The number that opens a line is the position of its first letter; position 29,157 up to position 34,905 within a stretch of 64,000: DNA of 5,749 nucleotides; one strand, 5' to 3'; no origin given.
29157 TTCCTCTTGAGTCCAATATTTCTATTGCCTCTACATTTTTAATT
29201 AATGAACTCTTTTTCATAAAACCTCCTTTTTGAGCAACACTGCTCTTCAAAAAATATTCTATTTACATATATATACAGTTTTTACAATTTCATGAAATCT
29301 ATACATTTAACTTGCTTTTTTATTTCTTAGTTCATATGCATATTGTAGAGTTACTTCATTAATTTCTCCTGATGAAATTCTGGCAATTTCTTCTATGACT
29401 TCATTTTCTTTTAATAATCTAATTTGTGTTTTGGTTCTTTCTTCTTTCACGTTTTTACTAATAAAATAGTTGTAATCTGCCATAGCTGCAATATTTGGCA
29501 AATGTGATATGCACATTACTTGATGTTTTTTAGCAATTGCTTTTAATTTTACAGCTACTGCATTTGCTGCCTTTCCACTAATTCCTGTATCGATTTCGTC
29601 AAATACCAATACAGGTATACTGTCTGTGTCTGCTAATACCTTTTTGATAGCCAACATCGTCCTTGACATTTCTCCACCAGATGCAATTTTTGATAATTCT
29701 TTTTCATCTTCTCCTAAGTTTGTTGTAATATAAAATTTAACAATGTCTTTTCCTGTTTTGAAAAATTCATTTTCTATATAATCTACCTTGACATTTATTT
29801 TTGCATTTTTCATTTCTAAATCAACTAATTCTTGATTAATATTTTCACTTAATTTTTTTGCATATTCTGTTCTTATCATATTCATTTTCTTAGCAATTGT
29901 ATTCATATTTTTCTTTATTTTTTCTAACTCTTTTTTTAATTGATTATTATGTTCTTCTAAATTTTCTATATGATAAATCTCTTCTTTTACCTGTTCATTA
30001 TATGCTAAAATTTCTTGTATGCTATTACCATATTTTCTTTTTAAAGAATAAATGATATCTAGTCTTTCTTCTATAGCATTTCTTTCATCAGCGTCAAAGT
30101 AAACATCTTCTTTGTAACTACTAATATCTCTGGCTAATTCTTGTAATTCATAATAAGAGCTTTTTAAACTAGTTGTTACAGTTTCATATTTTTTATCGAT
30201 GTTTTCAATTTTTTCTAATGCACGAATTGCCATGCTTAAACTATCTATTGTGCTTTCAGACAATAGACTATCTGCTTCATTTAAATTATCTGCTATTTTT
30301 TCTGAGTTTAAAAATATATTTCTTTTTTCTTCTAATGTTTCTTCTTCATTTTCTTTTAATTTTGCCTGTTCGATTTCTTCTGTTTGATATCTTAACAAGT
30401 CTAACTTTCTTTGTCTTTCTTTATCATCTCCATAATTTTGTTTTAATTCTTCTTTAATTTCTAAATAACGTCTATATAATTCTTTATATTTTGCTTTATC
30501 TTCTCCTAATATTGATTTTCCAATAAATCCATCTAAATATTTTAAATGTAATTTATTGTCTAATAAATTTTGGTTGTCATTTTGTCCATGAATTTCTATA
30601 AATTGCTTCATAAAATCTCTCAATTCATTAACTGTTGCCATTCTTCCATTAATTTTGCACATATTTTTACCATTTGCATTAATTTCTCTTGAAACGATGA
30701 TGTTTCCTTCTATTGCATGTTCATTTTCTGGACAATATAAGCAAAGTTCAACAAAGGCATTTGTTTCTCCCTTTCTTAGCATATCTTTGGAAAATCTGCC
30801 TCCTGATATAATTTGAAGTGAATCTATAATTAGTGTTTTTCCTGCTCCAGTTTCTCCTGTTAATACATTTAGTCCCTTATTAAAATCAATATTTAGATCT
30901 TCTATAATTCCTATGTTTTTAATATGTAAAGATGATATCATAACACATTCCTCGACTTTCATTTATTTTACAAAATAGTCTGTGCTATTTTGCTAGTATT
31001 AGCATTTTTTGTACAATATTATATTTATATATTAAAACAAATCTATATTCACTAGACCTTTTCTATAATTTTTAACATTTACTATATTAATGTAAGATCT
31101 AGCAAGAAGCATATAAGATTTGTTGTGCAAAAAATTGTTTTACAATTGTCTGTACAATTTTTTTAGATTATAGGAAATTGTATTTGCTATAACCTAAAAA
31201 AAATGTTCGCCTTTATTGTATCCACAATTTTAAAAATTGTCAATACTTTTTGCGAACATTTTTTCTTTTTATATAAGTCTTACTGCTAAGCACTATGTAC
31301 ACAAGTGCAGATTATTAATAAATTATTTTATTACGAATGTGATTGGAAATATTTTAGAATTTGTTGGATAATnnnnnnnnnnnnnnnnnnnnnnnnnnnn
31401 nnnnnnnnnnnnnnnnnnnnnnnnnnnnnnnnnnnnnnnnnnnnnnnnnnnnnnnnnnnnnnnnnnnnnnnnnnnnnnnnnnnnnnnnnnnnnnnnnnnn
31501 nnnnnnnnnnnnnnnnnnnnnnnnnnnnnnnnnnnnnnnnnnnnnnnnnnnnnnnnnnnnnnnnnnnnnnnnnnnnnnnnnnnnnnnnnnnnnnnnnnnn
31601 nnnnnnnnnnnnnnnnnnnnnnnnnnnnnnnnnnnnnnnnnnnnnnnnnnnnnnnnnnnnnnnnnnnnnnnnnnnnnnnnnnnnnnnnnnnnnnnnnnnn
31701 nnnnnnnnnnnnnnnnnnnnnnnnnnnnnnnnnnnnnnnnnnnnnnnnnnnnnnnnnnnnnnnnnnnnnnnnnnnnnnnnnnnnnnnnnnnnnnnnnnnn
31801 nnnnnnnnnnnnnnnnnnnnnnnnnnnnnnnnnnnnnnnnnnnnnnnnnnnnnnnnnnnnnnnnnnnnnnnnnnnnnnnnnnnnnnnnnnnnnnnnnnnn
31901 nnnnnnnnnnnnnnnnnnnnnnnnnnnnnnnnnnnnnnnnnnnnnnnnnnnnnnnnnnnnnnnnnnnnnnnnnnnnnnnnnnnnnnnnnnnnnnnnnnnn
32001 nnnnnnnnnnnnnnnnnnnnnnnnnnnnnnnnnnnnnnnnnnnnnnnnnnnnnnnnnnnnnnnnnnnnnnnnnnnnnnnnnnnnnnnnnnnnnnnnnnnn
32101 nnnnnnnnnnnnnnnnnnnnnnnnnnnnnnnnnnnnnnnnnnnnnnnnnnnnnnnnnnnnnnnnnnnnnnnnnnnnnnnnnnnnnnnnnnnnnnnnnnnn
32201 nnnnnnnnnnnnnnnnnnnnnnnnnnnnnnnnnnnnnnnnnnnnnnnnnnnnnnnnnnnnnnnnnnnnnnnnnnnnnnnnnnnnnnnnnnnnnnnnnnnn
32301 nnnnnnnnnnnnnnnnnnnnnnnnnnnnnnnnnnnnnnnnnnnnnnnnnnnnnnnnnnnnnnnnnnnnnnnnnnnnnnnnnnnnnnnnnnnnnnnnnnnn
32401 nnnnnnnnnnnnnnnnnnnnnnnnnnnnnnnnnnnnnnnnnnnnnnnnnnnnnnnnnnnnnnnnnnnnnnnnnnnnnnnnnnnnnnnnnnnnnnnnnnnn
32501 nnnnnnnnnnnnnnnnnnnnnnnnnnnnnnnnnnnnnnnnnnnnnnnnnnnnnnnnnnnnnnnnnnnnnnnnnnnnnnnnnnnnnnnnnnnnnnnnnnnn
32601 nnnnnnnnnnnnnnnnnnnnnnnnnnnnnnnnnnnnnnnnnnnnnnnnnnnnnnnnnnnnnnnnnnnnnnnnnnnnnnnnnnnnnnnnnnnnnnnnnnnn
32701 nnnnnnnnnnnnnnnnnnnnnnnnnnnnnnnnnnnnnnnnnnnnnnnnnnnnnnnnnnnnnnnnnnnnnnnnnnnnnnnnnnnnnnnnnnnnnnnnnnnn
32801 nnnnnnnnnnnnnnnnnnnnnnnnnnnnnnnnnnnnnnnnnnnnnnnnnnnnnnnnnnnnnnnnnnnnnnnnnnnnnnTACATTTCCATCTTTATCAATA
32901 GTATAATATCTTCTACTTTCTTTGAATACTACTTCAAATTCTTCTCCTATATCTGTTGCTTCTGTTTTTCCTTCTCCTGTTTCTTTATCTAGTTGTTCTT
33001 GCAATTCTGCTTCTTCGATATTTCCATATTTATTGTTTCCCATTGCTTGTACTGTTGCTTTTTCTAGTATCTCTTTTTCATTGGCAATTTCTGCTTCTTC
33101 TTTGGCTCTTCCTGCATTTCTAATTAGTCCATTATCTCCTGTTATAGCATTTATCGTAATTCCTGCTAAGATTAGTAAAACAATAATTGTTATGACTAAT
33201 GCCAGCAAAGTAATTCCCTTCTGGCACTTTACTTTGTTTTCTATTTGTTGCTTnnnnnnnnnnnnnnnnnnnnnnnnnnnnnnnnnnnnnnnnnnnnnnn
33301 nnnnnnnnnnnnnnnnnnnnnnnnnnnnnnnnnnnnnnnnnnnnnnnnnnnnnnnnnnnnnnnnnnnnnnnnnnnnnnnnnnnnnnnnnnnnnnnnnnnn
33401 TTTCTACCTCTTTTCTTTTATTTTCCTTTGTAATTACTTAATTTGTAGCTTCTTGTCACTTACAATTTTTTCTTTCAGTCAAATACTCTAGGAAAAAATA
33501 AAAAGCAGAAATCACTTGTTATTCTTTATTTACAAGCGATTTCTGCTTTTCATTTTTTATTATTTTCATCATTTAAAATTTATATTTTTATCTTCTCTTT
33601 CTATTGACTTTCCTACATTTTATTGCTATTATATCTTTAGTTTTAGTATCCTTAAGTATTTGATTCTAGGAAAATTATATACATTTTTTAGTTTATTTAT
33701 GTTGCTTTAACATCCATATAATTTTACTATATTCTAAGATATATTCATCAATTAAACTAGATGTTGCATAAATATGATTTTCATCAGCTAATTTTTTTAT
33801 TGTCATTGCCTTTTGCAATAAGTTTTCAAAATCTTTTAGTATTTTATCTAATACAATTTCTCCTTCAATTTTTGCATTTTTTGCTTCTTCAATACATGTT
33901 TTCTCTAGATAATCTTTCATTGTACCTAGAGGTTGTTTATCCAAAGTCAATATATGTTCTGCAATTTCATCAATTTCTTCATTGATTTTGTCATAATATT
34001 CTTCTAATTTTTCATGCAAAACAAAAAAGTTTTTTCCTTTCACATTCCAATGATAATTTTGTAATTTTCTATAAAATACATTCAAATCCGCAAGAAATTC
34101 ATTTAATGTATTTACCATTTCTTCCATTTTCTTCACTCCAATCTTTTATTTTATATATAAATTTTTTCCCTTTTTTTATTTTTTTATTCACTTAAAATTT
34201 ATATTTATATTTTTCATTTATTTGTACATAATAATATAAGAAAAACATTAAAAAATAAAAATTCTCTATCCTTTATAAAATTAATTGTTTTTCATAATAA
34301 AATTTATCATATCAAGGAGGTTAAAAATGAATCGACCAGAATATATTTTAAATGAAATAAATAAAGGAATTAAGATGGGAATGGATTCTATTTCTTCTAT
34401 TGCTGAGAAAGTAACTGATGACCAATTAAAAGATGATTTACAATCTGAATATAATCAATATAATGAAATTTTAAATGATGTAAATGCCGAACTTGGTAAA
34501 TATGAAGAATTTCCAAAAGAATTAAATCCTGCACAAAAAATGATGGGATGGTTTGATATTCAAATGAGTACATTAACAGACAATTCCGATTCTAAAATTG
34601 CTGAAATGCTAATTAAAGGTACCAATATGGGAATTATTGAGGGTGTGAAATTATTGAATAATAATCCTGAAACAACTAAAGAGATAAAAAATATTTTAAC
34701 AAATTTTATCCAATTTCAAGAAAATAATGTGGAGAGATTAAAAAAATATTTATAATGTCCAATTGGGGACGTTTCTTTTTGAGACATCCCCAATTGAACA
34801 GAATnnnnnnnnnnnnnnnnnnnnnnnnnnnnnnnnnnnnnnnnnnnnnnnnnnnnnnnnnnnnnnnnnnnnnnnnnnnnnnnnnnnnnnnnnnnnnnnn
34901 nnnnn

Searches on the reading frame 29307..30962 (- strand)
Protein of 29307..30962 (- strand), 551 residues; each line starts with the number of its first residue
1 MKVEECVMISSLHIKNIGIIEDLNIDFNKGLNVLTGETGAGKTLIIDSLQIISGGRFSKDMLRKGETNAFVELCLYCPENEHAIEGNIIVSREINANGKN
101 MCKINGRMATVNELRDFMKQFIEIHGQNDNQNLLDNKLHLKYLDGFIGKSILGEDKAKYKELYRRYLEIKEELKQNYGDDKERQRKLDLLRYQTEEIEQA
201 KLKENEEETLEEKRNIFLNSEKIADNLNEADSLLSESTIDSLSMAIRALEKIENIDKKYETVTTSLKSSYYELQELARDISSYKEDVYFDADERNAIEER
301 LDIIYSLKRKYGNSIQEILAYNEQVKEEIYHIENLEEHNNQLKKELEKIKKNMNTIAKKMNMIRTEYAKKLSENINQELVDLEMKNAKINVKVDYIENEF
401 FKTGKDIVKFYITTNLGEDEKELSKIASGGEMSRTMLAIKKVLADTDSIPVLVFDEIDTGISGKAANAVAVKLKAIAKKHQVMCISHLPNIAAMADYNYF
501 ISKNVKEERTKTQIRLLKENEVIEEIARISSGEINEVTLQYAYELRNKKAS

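Call 7: search_protein_families(library=pfam, proteins=[window:29307-30962:-])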
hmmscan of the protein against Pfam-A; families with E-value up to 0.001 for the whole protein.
window:29307-30962:- (551 aa): 5 families
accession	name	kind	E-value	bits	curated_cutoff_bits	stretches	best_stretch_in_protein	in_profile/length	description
PF13476.12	AAA_23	-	6e-12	47.1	27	1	11-286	1-199/201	AAA domain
PF02463.25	SMC_N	-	8.2e-09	35.6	40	1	9-504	2-214/220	RecF/RecN/SMC N terminal domain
PF13175.12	AAA_15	-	2e-06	28.2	32.1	1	8-492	1-374/374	AAA ATPase domain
PF13304.12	AAA_21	-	0.00021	21.9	27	0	333-491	132-302/304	AAA domain, putative AbiEii toxin, Type IV TA system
PF13401.12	AAA_22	-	0.00024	21.9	27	0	27-49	3-25/130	AAA domain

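Call 24: find_encoding_contigs(protein=window:29307-30962:-, flank=3300, max_places=10)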
Protein window:29307-30962:- (551 aa): no gene with exactly this product is on record in the collection.

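Call 27: search_protein_families(library=ncbifam, proteins=[window:29307-30962:-], max_evalue=0.0001)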
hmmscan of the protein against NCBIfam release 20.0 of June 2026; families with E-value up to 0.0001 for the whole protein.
window:29307-30962:- (551 aa): 11 families
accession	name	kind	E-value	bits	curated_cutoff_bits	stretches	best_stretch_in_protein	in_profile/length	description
TIGR00634.1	recN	equivalog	6.8e-144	480.9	407.85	1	8-545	1-560/563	DNA repair protein RecN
NF008121.0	PRK10869.1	equivalog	3.1e-96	323.1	418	1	8-545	1-550/553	DNA repair protein RecN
NF045487.1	ASRP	equivalog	1.8e-10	40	300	1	16-317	1-267/593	archaea-specific SMC-related protein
NF045780.1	TrlF_fam_ATP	equivalog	1.8e-09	36.9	350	1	9-422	290-755/944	TrlF family AAA-like ATPase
TIGR00611.2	recf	equivalog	2.3e-07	30.3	172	1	9-121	1-114/339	DNA replication/repair protein RecF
TIGR02169.1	SMC_prok_A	equivalog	9e-07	27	729.4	0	24-121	18-130/1165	chromosome segregation protein SMC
NF002244.0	PRK01156.1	equivalog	1.2e-06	26.9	847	1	8-399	2-375/895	DNA double-strand break repair ATPase Rad50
TIGR02857.1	CydD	equivalog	4.4e-06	25.9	435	0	412-497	448-525/529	thiol reductant ABC exporter subunit CydD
NF041760.1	PtuA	equivalog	4.8e-06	25.8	500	1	6-50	49-93/524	retron Ec78 anti-phage system effector ATPase PtuA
NF041034.1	Rad50_Sulf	equivalog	5e-06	24.7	1000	1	9-112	3-110/872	DNA double-strand break repair ATPase Rad50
NF040873.1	AztA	equivalog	5.6e-05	22.8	220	0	423-496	117-186/191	zinc ABC transporter ATP-binding protein AztA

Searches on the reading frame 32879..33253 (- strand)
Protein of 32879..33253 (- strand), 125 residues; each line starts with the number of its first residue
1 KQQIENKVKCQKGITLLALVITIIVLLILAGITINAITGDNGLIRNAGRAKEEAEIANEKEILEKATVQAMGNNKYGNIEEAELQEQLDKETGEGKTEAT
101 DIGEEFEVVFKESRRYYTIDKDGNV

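Call 53: search_protein_families(library=ncbifam, proteins=[window:32879-33253:-], max_evalue=10)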
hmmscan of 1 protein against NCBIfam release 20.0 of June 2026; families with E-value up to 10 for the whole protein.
seq(125 aa): 3 families
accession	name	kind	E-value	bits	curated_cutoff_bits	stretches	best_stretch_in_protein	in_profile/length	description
TIGR01710.1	typeII_sec_gspG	equivalog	0.036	14.1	88.85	1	12-65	1-51/134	type II secretion system major pseudopilin GspG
NF007862.0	PRK10574.1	equivalog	0.1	12.7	138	1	10-37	3-30/145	prepilin peptidase-dependent pilin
NF007800.0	PRK10506.1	equivalog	0.41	10.5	158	1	6-32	3-29/163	prepilin peptidase-dependent protein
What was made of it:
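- On Type IV pilin-like (prepilin) proteins: But position +5 is Ala, not Glu, and the best model hit is GspG at E = 0.036 and 14 bits against a cut-off of 88.9 (call 53).
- Tried and rejected: Only sub-threshold hits were found (call 53).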

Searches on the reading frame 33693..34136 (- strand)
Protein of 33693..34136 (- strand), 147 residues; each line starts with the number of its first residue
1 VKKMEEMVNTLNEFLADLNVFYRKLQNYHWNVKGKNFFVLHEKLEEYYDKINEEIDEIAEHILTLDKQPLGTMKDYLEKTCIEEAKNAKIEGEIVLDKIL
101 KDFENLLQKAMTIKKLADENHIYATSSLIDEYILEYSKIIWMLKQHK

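Call 7: search_protein_families(library=pfam, proteins=[window:33693-34136:-])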
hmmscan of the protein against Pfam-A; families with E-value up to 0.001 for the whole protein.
window:33693-34136:- (147 aa): 2 families
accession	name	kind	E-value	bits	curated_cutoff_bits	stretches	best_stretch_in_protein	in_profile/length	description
PF00210.30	Ferritin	-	5.9e-22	78.6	24.5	1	9-146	2-135/142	Ferritin-like domain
PF19174.5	DUF5856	-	0.00028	22.3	34.6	0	38-109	7-70/94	Family of unknown function (DUF5856)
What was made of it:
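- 33693..34127 (-): dps/ferritin-like gene upstream of the switch. Its transcript must end at the hairpin inside the invertible segment. Pfam Ferritin, 5.9e-22 (call 7).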

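Call 17: find_encoding_contigs(protein=window:33693-34136:-, flank=3000, max_places=10)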
Protein window:33693-34136:- (147 aa): no gene with exactly this product is on record in the collection.

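Call 22: find_encoding_contigs(protein=window:33693-34127:-, flank=3000, max_places=10)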
Protein window:33693-34127:- (144 aa): 5 contigs read that carry it; 5 places shown.
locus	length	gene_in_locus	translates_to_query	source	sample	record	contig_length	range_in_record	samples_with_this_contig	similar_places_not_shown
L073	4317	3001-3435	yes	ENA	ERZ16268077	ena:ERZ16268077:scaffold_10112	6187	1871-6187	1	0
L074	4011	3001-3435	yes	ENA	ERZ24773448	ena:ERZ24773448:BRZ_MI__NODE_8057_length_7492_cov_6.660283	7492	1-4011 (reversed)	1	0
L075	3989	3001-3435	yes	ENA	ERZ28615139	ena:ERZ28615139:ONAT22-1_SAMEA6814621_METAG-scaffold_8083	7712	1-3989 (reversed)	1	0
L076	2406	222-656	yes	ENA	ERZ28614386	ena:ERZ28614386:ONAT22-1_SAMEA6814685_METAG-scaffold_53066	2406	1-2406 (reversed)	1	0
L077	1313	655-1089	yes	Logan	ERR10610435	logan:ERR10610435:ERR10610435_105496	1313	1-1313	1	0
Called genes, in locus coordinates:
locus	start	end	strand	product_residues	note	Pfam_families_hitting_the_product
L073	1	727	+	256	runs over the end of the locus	PF02463:SMC_N, PF00005:ABC_tran, PF13166:AAA_13 (faint), PF13304:AAA_21 (weak)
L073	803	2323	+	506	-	PF01546:Peptidase_M20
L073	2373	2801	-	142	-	PF09537:DUF2383 (faint)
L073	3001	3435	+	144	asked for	PF00210:Ferritin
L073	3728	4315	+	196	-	?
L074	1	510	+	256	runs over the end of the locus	PF02463:SMC_N, PF00005:ABC_tran, PF13166:AAA_13 (faint), PF13304:AAA_21 (weak)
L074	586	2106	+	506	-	PF01546:Peptidase_M20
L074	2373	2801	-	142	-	PF09537:DUF2383 (faint)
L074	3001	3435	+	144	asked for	PF00210:Ferritin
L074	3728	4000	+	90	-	-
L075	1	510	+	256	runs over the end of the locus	PF02463:SMC_N, PF00005:ABC_tran, PF13166:AAA_13 (faint), PF13304:AAA_21 (weak)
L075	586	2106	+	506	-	PF01546:Peptidase_M20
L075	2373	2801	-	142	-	PF09537:DUF2383 (faint)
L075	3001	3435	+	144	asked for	PF00210:Ferritin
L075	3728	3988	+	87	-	?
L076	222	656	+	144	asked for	PF00210:Ferritin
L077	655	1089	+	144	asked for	PF00210:Ferritin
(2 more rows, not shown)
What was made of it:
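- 33693..34127 (-): The 144-aa product from the ATG start is on record in 5 other contigs with the same arrangement (call 22).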

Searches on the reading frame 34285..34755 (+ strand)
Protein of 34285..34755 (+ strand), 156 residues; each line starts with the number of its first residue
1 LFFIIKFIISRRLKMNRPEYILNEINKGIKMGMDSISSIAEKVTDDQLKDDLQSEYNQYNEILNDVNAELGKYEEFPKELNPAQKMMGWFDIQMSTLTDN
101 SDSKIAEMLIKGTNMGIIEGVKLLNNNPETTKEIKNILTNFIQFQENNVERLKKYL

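Call 7: search_protein_families(library=pfam, proteins=[window:34285-34755:+])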
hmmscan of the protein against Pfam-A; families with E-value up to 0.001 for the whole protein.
window:34285-34755:+ (156 aa): 1 family
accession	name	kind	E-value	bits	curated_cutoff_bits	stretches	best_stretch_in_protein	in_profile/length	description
PF09537.16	DUF2383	-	4.5e-06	27.2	30.8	1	22-117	6-102/111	Domain of unknown function (DUF2383)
